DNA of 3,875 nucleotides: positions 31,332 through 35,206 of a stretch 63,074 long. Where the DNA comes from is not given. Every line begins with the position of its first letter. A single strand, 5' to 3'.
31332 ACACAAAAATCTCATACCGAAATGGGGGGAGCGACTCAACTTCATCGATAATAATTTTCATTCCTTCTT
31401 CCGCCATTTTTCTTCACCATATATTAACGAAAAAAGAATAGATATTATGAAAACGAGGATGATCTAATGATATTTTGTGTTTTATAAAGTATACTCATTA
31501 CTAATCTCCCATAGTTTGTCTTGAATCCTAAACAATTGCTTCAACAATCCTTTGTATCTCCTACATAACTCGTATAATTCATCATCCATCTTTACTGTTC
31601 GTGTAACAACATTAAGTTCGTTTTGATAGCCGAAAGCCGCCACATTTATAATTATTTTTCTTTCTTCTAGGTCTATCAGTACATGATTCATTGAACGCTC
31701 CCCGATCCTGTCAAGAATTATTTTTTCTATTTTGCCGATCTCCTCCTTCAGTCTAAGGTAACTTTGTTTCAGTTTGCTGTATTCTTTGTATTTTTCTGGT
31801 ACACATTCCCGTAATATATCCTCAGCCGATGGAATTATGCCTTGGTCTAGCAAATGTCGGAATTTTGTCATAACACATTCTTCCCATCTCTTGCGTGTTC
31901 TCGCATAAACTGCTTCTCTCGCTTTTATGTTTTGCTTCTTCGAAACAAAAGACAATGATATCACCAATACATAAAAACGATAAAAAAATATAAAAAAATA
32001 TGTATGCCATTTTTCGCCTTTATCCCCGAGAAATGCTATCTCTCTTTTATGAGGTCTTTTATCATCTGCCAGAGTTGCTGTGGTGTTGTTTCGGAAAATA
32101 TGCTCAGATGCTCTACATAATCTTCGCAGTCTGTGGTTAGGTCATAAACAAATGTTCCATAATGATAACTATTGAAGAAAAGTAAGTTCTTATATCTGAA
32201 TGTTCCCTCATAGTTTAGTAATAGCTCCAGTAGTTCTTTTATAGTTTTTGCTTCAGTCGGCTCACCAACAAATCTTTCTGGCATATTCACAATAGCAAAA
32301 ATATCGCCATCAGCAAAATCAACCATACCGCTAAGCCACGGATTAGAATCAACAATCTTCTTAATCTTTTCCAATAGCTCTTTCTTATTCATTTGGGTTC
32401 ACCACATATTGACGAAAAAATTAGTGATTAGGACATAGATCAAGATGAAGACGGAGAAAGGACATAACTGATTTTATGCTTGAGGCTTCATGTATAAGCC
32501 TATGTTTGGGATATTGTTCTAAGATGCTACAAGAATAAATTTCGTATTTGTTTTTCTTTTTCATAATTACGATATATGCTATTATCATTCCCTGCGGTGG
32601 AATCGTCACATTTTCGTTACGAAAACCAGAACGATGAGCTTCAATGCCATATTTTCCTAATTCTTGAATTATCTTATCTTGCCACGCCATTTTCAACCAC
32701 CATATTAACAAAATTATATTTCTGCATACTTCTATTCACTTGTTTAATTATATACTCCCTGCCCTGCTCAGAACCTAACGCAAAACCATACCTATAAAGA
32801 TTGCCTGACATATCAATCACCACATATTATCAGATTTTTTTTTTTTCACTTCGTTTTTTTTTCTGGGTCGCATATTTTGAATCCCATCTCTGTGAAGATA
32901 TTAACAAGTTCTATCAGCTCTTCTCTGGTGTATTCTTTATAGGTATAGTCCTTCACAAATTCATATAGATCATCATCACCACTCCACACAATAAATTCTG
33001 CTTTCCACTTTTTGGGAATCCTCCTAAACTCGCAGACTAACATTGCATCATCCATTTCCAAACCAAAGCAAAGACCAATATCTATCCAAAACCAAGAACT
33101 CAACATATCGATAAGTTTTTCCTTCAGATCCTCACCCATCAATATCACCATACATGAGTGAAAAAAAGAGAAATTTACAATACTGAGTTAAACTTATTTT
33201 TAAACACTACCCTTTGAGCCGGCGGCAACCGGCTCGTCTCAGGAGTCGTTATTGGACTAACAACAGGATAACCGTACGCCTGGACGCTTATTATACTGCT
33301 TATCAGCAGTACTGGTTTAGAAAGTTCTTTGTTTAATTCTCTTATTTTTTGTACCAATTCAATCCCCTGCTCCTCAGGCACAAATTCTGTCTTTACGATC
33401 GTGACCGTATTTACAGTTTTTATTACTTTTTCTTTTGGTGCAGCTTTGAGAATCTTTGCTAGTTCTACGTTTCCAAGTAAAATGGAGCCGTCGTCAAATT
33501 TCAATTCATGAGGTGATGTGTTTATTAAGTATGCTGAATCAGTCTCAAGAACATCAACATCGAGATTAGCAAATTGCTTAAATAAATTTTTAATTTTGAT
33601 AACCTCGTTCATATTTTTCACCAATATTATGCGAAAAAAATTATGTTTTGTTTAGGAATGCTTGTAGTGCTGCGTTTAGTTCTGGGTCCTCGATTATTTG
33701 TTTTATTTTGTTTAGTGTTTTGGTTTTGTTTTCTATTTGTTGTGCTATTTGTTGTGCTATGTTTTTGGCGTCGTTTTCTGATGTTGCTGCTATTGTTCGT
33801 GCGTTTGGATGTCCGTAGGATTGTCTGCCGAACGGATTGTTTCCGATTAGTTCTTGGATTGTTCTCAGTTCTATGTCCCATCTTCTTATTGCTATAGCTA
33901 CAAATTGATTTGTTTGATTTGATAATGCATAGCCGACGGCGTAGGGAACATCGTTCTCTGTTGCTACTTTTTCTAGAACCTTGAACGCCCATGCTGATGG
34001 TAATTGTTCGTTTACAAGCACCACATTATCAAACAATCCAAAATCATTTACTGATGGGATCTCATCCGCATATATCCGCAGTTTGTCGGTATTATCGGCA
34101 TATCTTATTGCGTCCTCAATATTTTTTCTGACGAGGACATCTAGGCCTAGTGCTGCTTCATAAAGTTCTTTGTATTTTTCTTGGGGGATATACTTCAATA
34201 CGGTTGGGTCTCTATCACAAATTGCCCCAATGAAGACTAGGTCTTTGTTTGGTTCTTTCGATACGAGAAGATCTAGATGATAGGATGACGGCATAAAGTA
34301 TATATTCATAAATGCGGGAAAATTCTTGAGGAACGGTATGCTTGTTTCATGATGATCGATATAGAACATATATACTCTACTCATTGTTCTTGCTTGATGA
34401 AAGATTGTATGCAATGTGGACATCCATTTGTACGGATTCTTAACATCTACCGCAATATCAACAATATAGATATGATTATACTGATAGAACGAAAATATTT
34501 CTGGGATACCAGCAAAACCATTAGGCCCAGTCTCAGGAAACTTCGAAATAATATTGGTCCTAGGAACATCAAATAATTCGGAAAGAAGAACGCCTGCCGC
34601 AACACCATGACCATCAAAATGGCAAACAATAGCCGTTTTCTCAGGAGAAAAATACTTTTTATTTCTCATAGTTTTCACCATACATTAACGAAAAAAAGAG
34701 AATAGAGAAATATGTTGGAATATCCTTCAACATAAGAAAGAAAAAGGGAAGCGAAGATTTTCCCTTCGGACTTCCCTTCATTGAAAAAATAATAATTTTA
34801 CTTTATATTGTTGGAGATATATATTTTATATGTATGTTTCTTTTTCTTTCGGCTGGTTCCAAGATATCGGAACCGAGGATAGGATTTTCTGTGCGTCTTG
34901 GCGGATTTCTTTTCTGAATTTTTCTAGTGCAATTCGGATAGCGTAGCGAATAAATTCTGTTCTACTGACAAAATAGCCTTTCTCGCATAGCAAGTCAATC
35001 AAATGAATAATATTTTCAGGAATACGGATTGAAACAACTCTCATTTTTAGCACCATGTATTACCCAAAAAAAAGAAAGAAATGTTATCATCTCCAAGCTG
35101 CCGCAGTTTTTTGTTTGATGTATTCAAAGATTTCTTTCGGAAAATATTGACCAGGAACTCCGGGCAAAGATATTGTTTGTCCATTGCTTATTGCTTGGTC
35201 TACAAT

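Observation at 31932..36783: Six unrelated genes share the same first eight codons, M-S-F-(V/A)-S-K-(K/R)-K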

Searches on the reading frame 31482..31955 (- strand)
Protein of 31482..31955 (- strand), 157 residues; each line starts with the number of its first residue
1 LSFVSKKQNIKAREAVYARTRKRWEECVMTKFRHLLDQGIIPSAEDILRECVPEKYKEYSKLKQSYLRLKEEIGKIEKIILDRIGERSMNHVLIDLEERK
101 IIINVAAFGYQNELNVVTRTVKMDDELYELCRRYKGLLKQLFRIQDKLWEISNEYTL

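Call 8: search_protein_families(library=pfam, proteins=[window:31482-31955:-], max_evalue=0.01)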
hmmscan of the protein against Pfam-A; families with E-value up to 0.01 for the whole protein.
window:31482-31955:- (157 aa): 0 families

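Call 9: search_protein_families(library=phrogs, proteins=[window:31482-31955:-], max_evalue=0.01)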
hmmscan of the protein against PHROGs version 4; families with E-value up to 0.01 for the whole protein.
window:31482-31955:- (157 aa): 2 families
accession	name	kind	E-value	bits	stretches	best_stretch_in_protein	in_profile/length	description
phrog_17590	-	unknown function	0.0046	18.2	1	28-131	34-137/139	-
phrog_265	-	DNA, RNA and nucleotide metabolism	0.0083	17.5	0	77-122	13-57/99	replication initiation protein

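Call 43: search_solved_structures(query=window:31482-31955:-, max_evalue=1)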
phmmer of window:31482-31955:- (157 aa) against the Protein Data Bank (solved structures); distinct sequences matched with E-value up to 1: 5.
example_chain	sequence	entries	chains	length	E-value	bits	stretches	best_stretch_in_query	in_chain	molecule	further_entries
9spj_u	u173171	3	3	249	0.33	14.3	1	23-91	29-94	Rps21 ribosomal protein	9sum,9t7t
6ext_A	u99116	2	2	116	0.42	14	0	75-135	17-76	Switch-activating protein 1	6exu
5b7j_A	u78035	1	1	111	0.43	13.9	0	76-135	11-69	Switch-activating protein 1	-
5jdk_A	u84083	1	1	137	0.47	13.8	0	74-135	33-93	Switch-activating protein 1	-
4uz2_A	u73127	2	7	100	0.53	13.6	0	117-145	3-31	CELL WALL-BINDING ENDOPEPTIDASE-RELATED PROTEIN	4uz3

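Call 100: search_dna_similar(query=window:31482-31955:-, collection=phages, mode=protein, max_evalue=0.01, max_rows=10)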
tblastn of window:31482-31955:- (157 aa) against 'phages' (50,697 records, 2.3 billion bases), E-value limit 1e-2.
No match.

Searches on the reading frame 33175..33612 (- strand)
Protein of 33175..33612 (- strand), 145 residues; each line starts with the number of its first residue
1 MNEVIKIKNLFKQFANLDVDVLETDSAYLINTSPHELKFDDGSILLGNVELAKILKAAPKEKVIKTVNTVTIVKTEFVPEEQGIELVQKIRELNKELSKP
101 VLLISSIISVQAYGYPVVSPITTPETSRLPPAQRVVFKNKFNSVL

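Call 83: search_protein_families(library=pfam, proteins=[window:33175-33612:-], max_evalue=0.01)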
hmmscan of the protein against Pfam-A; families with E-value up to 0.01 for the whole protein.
window:33175-33612:- (145 aa): 0 families

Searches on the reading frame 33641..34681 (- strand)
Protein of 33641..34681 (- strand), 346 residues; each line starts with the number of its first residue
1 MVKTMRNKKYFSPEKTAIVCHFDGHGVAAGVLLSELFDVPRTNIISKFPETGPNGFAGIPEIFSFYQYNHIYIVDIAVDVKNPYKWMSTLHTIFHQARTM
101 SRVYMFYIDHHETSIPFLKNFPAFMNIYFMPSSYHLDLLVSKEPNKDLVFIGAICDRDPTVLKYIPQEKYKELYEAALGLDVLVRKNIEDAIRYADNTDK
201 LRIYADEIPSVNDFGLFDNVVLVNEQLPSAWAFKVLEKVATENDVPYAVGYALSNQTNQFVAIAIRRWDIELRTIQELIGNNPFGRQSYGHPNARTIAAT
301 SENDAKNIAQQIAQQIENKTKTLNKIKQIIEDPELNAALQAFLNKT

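Call 8: search_protein_families(library=pfam, proteins=[window:33641-34681:-], max_evalue=0.01)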
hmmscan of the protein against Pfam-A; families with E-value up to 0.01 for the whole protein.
window:33641-34681:- (346 aa): 1 family
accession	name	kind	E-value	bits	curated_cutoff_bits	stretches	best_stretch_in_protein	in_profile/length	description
PF14536.11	DUF4441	-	0.0024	18.5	24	1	299-345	30-76/116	Domain of unknown function (DUF4441)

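Call 9: search_protein_families(library=phrogs, proteins=[window:33641-34681:-], max_evalue=0.01)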
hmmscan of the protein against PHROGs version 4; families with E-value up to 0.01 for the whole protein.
window:33641-34681:- (346 aa): 0 families

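Call 29: find_related_loci(query=window:33641-34681:-, collection=viral_contigs, flank=10000)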
Query window:33641-34681:- (346 aa) in viral_contigs; peptide patterns used: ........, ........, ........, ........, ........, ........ (x = any residue, [..] = any of these).
6 stretches matched a pattern, but none encodes a relative of the query by tblastn (E <= 1e-3).

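Call 103: search_protein_families(library=ncbifam, proteins=[window:33641-34669:-], max_evalue=0.001)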
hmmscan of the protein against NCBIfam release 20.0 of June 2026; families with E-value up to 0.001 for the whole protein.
window:33641-34669:- (342 aa): 0 families

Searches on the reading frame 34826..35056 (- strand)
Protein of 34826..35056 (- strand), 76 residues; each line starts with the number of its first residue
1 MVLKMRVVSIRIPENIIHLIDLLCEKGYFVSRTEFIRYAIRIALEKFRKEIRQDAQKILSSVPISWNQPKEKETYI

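Call 8: search_protein_families(library=pfam, proteins=[window:34826-35056:-], max_evalue=0.01)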
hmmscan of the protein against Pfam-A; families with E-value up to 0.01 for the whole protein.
window:34826-35056:- (76 aa): 2 families
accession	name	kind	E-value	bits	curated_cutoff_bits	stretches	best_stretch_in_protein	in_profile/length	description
PF17723.7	RHH_8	-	5.4e-08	33.4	25.4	1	18-60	16-58/119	Ribbon-Helix-Helix transcriptional regulator family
PF01402.27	RHH_1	-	2.1e-07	31.1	20.5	1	8-45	2-38/39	Ribbon-helix-helix protein, copG family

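Call 9: search_protein_families(library=phrogs, proteins=[window:34826-35056:-], max_evalue=0.01)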
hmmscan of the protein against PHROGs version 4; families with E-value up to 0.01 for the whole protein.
window:34826-35056:- (76 aa): 5 families
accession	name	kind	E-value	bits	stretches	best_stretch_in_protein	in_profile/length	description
phrog_38461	-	unknown function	7.3e-06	26.9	1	7-47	10-52/55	-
phrog_876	-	transcription regulation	2.3e-05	25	1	3-54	6-56/239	transcriptional repressor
phrog_4738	-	transcription regulation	5e-05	24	1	4-47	13-56/59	transcriptional repressor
phrog_7325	-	transcription regulation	0.0038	18.4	1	4-51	55-99/151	CopG-like transcriptional repressor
phrog_27098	-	unknown function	0.0072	17.8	1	8-45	20-57/95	-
